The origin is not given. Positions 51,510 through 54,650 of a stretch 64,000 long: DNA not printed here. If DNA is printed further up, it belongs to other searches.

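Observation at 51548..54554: Lower-GC island carrying a lone 946-aa SF2 DEAH helicase with an uncharacterised ~350-aa C-terminal region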

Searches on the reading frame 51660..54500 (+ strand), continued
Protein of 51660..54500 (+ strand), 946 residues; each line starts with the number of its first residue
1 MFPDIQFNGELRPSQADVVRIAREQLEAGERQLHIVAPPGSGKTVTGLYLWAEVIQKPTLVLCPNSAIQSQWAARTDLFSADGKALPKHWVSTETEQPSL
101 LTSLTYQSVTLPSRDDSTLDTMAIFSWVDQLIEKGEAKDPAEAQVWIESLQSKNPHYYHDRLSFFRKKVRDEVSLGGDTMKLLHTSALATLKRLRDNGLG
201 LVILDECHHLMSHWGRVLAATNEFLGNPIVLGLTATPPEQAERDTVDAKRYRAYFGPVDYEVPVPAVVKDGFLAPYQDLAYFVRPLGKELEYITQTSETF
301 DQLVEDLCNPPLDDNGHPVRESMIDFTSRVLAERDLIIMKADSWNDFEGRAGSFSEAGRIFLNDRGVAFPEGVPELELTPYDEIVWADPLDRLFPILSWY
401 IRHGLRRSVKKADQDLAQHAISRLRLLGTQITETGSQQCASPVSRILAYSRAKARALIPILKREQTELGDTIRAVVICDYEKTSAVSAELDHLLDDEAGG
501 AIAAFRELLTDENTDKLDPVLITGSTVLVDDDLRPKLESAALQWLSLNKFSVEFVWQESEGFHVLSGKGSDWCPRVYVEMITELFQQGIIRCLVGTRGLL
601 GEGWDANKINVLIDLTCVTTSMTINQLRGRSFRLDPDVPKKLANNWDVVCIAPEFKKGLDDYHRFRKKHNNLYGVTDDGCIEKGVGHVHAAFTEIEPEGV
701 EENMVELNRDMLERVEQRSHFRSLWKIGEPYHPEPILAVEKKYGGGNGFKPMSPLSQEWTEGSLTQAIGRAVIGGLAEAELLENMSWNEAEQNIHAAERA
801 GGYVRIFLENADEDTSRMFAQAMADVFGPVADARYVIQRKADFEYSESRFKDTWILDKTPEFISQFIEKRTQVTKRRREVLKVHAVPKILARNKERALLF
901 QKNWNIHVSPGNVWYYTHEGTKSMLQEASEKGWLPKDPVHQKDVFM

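Call 54: search_protein_families(library=pfam, proteins=[P0128, P0130, P0133, P0136, P0143, P0146, P0164, P0176, P0254], max_evalue=0.01)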
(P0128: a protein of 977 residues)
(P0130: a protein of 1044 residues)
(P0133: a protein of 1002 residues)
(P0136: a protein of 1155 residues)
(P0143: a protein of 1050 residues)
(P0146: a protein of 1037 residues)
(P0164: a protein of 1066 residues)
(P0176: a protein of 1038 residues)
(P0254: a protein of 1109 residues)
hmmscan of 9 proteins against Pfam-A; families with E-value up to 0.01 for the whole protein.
P0128 (977 aa): 2 families
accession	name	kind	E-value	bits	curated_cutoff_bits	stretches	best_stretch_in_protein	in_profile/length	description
PF04851.21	ResIII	-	1.4e-13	51.5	22.5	1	12-261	2-163/164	Type III restriction enzyme, res subunit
PF00270.35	DEAD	-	2.1e-08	34.5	26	1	220-264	116-163/167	DEAD/DEAH box helicase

P0130 (1044 aa): 14 families
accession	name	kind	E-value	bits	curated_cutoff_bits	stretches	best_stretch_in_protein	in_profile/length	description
PF04851.21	ResIII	-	1.5e-20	74.2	22.5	1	149-380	4-163/164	Type III restriction enzyme, res subunit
PF12773.13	DZR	-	4.8e-17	62.3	27.3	2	33-76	1-45/45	Double zinc ribbon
PF13240.11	Zn_Ribbon_1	-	8.8e-14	51.2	25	2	57-77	1-21/23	zinc-ribbon domain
PF13248.11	Zn_ribbon_3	-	2.8e-12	46.1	27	2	32-54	4-26/26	zinc-ribbon domain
PF00270.35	DEAD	-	1.5e-08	35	26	1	305-382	81-162/167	DEAD/DEAH box helicase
PF17032.10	Zn_ribbon_15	-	2.9e-05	25.2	28.9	0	30-51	52-73/73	zinc-ribbon family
PF00176.29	SNF2-rel_dom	-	4.5e-05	23.1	24.9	1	157-388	39-171/290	SNF2-related domain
PF18912.6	DZR_2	-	8.2e-05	22.8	27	1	32-75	9-55/56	Double zinc ribbon domain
PF13191.12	AAA_16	-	9.5e-05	23.4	32.6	1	147-282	2-113/167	AAA ATPase domain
PF10571.15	UPF0547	-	0.0001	22.8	29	2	32-53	2-23/26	Uncharacterised protein family UPF0547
PF13401.12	AAA_22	-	0.00039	21.2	27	0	172-218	9-59/130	AAA domain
PF00271.37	Helicase_C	-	0.0063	17.2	23.5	0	707-760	57-109/110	Helicase conserved C-terminal domain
PF07652.20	Flavi_DEAD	-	0.0065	16.9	21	0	317-383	70-140/148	Flavivirus DEAD domain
PF12172.15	zf-ChsH2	-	0.0089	16.2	23.2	1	58-79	14-35/37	ChsH2, rubredoxin-like zinc ribbon domain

P0133 (1002 aa): 4 families
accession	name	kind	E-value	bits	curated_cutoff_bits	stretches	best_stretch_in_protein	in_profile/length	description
PF04851.21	ResIII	-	4.1e-20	72.8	22.5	2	14-122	2-114/164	Type III restriction enzyme, res subunit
PF00270.35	DEAD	-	1e-08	35.6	26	1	204-265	95-163/167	DEAD/DEAH box helicase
PF00176.29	SNF2-rel_dom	-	1.4e-05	24.8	24.9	1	63-269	50-171/290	SNF2-related domain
PF18766.7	SWI2_SNF2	-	0.0052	16.9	26.7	0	199-274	92-168/221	SWI2/SNF2 ATPase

P0136 (1155 aa): 7 families
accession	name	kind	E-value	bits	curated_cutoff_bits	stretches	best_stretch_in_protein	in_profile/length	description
PF04851.21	ResIII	-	2.3e-22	80.1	22.5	2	30-138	2-116/164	Type III restriction enzyme, res subunit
PF00270.35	DEAD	-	2.2e-09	37.7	26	2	34-142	2-109/167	DEAD/DEAH box helicase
PF00176.29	SNF2-rel_dom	-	0.00093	18.8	24.9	1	60-259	26-163/290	SNF2-related domain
PF18766.7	SWI2_SNF2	-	0.0014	18.8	26.7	1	213-270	111-166/221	SWI2/SNF2 ATPase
PF13401.12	AAA_22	-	0.003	18.3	27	0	211-258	74-123/130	AAA domain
PF07652.20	Flavi_DEAD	-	0.0059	17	21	0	211-262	86-139/148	Flavivirus DEAD domain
PF09848.15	SLFN-g3_helicase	-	0.0077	16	24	0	60-76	10-26/354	Schlafen group 3, DNA/RNA helicase domain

P0143 (1050 aa): 3 families
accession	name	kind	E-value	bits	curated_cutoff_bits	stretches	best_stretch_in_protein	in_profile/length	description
PF04851.21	ResIII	-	1.5e-14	54.7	22.5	1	13-237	6-163/164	Type III restriction enzyme, res subunit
PF00270.35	DEAD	-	1.7e-09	38.1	26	1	195-238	115-162/167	DEAD/DEAH box helicase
PF00271.37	Helicase_C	-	0.0039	17.9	23.5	0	610-662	58-109/110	Helicase conserved C-terminal domain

P0146 (1037 aa): 3 families
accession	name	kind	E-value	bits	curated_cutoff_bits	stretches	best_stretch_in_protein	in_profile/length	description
PF04851.21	ResIII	-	5.6e-12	46.3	22.5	1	12-239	3-163/164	Type III restriction enzyme, res subunit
PF00270.35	DEAD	-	8.4e-08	32.6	26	1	199-240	117-162/167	DEAD/DEAH box helicase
PF13401.12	AAA_22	-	0.0084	16.9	27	0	153-222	46-104/130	AAA domain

P0164 (1066 aa): 2 families
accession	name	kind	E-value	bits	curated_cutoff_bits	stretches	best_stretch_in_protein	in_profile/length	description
PF04851.21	ResIII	-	1.9e-14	54.3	22.5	1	14-182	2-163/164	Type III restriction enzyme, res subunit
PF00270.35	DEAD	-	1.7e-11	44.5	26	1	17-184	1-163/167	DEAD/DEAH box helicase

P0176 (1038 aa): 4 families
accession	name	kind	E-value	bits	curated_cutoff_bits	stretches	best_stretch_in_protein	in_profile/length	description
PF04851.21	ResIII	-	5e-17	62.7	22.5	1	9-178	2-163/164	Type III restriction enzyme, res subunit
PF00270.35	DEAD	-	1.8e-11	44.5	26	1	13-181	2-164/167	DEAD/DEAH box helicase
PF00176.29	SNF2-rel_dom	-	1.2e-05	25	24.9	1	30-188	17-173/290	SNF2-related domain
PF13401.12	AAA_22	-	0.00026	21.7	27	1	33-164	8-113/130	AAA domain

P0254 (1109 aa): 3 families
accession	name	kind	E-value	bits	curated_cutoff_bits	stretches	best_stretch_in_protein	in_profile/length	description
PF04851.21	ResIII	-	2.1e-12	47.7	22.5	1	109-340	3-163/164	Type III restriction enzyme, res subunit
PF00270.35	DEAD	-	1.1e-07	32.2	26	1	134-183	15-70/167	DEAD/DEAH box helicase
PF00271.37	Helicase_C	-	0.0017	19.1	23.5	1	684-732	62-109/110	Helicase conserved C-terminal domain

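Call 55: list_cluster_members(proteins=[P0127, P0129, P0133, P0136, P0143, P0146, P0164, P0176, P0145, P0254])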
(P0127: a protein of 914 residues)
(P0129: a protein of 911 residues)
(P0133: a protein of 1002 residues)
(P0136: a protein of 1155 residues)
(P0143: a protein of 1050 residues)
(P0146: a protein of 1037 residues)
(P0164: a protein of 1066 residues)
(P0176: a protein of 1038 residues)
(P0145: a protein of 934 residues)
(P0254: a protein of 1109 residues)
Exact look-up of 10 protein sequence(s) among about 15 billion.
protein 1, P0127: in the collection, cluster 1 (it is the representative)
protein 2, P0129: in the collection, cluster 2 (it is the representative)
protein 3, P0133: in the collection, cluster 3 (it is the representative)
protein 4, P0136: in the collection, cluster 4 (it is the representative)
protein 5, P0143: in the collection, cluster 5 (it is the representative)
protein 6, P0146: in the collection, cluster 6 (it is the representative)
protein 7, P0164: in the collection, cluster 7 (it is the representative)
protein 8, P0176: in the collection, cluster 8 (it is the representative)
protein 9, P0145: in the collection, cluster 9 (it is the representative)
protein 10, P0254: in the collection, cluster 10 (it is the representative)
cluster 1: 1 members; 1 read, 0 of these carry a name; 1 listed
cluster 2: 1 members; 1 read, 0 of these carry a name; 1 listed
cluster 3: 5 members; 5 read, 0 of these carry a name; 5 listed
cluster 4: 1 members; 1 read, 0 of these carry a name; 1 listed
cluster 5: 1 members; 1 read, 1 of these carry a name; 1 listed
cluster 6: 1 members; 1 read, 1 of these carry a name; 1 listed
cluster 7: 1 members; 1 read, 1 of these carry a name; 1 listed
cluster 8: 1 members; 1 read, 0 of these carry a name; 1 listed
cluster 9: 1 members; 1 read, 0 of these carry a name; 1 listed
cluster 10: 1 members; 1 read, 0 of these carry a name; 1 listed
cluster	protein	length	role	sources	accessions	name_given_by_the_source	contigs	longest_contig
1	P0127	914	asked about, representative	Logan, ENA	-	-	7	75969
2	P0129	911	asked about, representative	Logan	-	-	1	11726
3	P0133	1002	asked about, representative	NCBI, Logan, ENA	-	-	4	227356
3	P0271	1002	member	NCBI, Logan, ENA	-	-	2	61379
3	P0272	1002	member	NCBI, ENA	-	-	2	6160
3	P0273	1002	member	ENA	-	-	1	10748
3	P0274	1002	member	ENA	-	-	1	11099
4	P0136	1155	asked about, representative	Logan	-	-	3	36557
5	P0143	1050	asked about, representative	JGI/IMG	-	superfamily II DNA or RNA helicase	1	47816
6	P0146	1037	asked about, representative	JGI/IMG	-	superfamily II DNA or RNA helicase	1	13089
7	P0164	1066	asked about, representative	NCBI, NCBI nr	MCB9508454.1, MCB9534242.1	MAG: DEAD/DEAH box helicase family protein [Myxococcales bacterium] | DEAD/DEAH box helicase family protein [Myxococcales bacterium]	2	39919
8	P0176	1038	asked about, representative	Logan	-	-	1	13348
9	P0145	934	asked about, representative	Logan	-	-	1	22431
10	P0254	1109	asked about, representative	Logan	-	-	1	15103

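Call 63: find_encoding_contigs(protein=P0133, flank=8000, max_places=2)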
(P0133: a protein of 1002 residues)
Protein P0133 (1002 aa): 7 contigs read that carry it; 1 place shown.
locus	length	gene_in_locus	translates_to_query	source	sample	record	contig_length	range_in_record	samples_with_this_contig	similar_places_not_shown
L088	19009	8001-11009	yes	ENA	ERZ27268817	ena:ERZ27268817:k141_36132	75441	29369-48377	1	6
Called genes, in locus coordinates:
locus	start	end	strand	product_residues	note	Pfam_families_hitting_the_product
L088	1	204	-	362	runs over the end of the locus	-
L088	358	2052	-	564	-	PF01432:Peptidase_M3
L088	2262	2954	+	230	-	PF00027:cNMP_binding, PF13545:HTH_Crp_2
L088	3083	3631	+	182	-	PF01381:HTH_3, PF13560:HTH_31 (weak), PF07883:Cupin_2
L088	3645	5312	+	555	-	PF00501:AMP-binding, PF13193:AMP-binding_C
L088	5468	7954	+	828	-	PF08447:PAS_3, PF08448:PAS_4 (faint), PF13426:PAS_9 (weak), PF13185:GAF_2 (weak), PF00989:PAS, PF08447:PAS_3, PF00512:HisKA, PF02518:HATPase_c, +1 more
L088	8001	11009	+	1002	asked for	PF00176:SNF2-rel_dom (faint), PF00270:DEAD (faint), PF04851:ResIII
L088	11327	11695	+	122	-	PF01022:HTH_5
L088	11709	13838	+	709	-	PF00403:HMA (weak), PF00122:E1-E2_ATPase, PF00702:Hydrolase, PF08282:Hydrolase_3 (weak)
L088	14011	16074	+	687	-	PF17191:RecG_wedge, PF04851:ResIII, PF00270:DEAD, PF00271:Helicase_C, PF19833:RecG_dom3_C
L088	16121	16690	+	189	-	PF03602:Cons_hypoth95, PF05175:MTS (weak), PF13847:Methyltransf_31 (weak)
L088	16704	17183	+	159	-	PF01467:CTP_transf_like, PF08218:Citrate_ly_lig (weak)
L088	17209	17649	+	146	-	-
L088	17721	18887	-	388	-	-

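Call 67: search_protein_families(library=phrogs, proteins=[window:51660-54497:+], max_evalue=0.01)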
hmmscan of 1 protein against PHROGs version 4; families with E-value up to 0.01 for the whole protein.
window:51660-54497:+ (946 aa): 4 families
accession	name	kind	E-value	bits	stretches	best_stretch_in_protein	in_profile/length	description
phrog_16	-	DNA, RNA and nucleotide metabolism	1.7e-27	97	2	10-314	272-459/986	DNA helicase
phrog_62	-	DNA, RNA and nucleotide metabolism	1.7e-06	26.8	1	6-237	692-849/1881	DNA helicase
phrog_2488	-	DNA, RNA and nucleotide metabolism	1.8e-05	24.7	1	8-79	16-95/579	DNA helicase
phrog_9690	-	DNA, RNA and nucleotide metabolism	0.0034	17.5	0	581-649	203-269/306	DNA helicase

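Call 82: search_dna_similar(query=window:51660-54497:+, collection=plasmids, mode=protein, max_rows=15)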
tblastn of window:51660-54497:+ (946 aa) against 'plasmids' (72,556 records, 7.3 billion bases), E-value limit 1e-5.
Records with a match: 5; places in all: 5; records where one place covers at least 80% of the query: 0.
Best place of each record, by identity: <60% 5.
By first word of the organism name: Tritonibacter 2; Paenibacillus 1; Chondrinema 1; Rhodovulum 1.
By predicted mobility (MOB-suite, as given by PLSDB): non-mobilizable 5.
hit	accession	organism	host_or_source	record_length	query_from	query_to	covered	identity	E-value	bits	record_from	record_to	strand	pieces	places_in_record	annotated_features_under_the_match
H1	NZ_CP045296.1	Paenibacillus cellulositrophicus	cell culture,Thai soil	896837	2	725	77%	26.9%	4e-43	179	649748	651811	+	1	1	DEAD/DEAH box helicase family protein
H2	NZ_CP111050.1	Chondrinema litorale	Seaweed,red alga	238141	2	725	77%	25.4%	1e-48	196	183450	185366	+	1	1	DEAD/DEAH box helicase family protein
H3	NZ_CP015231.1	Tritonibacter mobilis F1926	cell culture,seawater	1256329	201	850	69%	23.5%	1e-24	119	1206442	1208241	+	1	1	record has no annotation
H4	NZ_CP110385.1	Tritonibacter mobilis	-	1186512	201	850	69%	23.3%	2e-25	121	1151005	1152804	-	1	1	record has no annotation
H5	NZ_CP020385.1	Rhodovulum sp. MB263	cell culture,mud flat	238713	585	660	8%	35.5%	2e-6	60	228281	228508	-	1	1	hypothetical protein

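Call 83: search_dna_similar(query=window:51660-54497:+, collection=phages, mode=protein, max_rows=10)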
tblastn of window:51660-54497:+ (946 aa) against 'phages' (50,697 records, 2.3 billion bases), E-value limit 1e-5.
Records with a match: 2; places in all: 2; records where one place covers at least 80% of the query: 0.
Best place of each record, by identity: <60% 2.
By first word of the organism name: Bacteriophage 2.
By host as written in the record: - 2.
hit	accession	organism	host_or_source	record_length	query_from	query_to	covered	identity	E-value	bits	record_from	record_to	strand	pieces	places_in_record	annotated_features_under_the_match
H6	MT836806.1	Bacteriophage sp.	human fecal samples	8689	5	725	76%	26.3%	4e-50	199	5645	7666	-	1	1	record has no annotation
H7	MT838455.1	Bacteriophage sp.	human fecal samples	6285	5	725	76%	25.0%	6e-43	176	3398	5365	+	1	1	record has no annotation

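Call 84: get_annotated_region(hit=H1, flank=7000)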
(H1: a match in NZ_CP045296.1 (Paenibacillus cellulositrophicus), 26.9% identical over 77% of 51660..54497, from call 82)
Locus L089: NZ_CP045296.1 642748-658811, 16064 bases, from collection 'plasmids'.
description: Paenibacillus cellulositrophicus strain KACC 16577 plasmid unnamed1, complete sequence
organism: Paenibacillus cellulositrophicus (NCBI taxid 562959)
taxonomy: Bacteria; Bacillota; Bacilli; Bacillales; Paenibacillaceae; Paenibacillus; Paenibacillus cellulositrophicus
host: -; source: cell culture,Thai soil; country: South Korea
typing (MOB-suite, as given by PLSDB): non-mobilizable
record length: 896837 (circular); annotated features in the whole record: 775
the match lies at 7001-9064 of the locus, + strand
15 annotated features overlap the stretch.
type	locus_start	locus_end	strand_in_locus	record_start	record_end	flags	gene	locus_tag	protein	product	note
CDS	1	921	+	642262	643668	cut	-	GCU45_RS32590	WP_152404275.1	ATP-binding protein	-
CDS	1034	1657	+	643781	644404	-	-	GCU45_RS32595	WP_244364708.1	undecaprenyl-diphosphatase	-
CDS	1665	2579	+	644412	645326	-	-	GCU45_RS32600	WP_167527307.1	alkaline phosphatase family protein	-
CDS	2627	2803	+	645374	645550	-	-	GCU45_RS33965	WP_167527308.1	hypothetical protein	-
CDS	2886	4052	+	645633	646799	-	-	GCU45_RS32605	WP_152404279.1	glycosyltransferase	-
CDS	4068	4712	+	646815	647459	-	-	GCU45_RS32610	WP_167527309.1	VTT domain-containing protein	-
CDS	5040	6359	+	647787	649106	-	-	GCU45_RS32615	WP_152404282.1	VTT domain-containing protein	-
CDS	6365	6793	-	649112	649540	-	-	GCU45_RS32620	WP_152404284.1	EamA family transporter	-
CDS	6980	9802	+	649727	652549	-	-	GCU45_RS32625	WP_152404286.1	DEAD/DEAH box helicase family protein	-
CDS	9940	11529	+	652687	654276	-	-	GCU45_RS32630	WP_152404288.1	copper amine oxidase N-terminal domain-containing protein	-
CDS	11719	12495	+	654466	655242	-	-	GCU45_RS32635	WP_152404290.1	NUDIX domain-containing protein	-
CDS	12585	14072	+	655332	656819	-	-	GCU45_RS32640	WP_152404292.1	nicotinate phosphoribosyltransferase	GO:0009435 - NAD biosynthetic process [Evidence IEA]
CDS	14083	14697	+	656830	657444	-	nadD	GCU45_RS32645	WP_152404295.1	nicotinate (nicotinamide) nucleotide adenylyltransferase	GO:0009435 - NAD biosynthetic process [Evidence IEA]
CDS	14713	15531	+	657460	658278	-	nadE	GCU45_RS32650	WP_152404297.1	ammonia-dependent NAD(+) synthetase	GO:0009435 - NAD biosynthetic process [Evidence IEA]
CDS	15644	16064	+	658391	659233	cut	-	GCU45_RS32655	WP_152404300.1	nucleotidyltransferase domain-containing protein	-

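Call 85: get_annotated_region(hit=H2, flank=7000)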
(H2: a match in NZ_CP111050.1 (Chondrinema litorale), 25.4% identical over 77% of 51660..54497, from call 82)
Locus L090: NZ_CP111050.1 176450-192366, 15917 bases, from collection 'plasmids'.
description: Chondrinema litorale strain WSW3-B12 plasmid unnamed8, complete sequence
organism: Chondrinema litorale (NCBI taxid 2994555)
taxonomy: Bacteria; Bacteroidota; Cytophagia; Cytophagales; Flammeovirgaceae; Chondrinema; Chondrinema litorale
host: -; source: Seaweed,red alga; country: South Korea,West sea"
typing (MOB-suite, as given by PLSDB): non-mobilizable
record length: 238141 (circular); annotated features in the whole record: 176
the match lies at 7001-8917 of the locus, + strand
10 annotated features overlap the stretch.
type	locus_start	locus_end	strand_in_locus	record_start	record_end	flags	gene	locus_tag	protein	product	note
CDS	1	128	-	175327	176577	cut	-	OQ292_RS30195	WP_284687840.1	PepSY-associated TM helix domain-containing protein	-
CDS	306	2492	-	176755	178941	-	-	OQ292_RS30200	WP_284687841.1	molybdopterin cofactor-binding domain-containing protein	-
CDS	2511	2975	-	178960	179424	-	-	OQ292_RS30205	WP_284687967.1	(2Fe-2S)-binding protein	-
CDS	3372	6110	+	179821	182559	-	-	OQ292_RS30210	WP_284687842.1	PAS domain-containing protein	-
CDS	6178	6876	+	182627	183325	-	rpiA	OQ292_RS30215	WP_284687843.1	ribose 5-phosphate isomerase A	GO:0006098 - pentose-phosphate shunt [Evidence IEA]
CDS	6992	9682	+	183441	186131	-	-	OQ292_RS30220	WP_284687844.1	DEAD/DEAH box helicase family protein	-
CDS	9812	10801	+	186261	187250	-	-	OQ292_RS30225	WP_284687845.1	polysaccharide deacetylase family protein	-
CDS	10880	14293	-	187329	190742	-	-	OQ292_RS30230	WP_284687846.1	sensor histidine kinase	-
CDS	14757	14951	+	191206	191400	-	-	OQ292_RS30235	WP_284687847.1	hypothetical protein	-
CDS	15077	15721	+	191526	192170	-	-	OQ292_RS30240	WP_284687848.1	GH3 auxin-responsive promoter family protein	-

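Call 90: find_related_loci(query=A1, collection=viral_contigs, flank=8000)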
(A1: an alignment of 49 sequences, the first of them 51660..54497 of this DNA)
Query A1 (946 aa) in viral_contigs; peptide patterns used: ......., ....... (x = any residue, [..] = any of these).
84 stretches matched a pattern; 11 encode a relative of the query (tblastn E <= 1e-3); 11 distinct loci.
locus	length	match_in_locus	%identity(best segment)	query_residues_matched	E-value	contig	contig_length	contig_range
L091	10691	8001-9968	26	5-725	5e-49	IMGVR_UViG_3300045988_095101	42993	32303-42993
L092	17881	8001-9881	25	36-725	3e-43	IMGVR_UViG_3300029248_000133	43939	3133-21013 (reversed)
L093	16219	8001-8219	34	201-274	8e-7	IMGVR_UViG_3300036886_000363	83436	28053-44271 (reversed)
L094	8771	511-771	34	201-278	1e-6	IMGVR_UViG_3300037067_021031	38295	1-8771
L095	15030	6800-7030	32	3-79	3e-6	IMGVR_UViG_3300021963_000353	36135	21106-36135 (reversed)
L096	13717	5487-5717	32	3-79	3e-6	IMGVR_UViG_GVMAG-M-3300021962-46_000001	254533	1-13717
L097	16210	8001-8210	31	202-280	1e-5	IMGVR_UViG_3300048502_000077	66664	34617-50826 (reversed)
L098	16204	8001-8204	34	197-271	3e-5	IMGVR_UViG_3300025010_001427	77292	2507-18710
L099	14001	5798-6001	34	197-271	3e-5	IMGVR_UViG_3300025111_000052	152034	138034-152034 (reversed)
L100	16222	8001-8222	37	199-276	1e-4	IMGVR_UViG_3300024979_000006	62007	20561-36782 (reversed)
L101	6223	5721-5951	29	3-79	2e-4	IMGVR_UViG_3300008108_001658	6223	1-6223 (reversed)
